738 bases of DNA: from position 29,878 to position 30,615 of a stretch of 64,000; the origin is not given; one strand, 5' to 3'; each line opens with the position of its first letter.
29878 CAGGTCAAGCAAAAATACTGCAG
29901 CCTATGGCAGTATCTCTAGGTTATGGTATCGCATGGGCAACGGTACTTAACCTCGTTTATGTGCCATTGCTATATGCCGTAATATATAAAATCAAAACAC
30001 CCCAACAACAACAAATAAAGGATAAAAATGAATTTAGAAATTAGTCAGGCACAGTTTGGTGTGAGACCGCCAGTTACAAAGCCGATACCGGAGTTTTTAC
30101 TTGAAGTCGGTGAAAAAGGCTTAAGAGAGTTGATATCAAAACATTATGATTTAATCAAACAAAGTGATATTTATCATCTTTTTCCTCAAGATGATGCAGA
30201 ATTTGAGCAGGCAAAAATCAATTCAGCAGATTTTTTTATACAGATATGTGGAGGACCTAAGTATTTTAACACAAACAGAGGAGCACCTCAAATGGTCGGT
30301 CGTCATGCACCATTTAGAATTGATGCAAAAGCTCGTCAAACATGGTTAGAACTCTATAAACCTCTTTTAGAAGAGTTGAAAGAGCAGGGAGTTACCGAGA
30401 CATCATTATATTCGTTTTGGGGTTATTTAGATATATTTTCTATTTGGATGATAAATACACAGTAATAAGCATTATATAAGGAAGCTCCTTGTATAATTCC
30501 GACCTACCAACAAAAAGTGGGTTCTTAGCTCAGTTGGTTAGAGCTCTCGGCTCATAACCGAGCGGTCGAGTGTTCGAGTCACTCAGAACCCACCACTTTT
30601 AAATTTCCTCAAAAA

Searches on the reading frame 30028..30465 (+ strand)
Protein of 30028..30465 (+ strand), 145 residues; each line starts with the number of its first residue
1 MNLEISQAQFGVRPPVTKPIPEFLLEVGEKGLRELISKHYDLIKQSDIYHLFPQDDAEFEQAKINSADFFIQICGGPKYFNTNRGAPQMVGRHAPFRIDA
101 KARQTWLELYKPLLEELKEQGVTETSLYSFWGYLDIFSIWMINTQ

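Call 8: search_protein_families(library=pfam, proteins=[window:30028-30465:+], max_evalue=0.001)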
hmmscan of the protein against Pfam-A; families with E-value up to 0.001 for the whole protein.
window:30028-30465:+ (145 aa): 1 family
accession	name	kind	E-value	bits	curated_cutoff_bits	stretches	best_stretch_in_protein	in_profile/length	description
PF01152.27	Bac_globin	-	2.8e-14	53.8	21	1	28-125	8-106/121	Bacterial-like globin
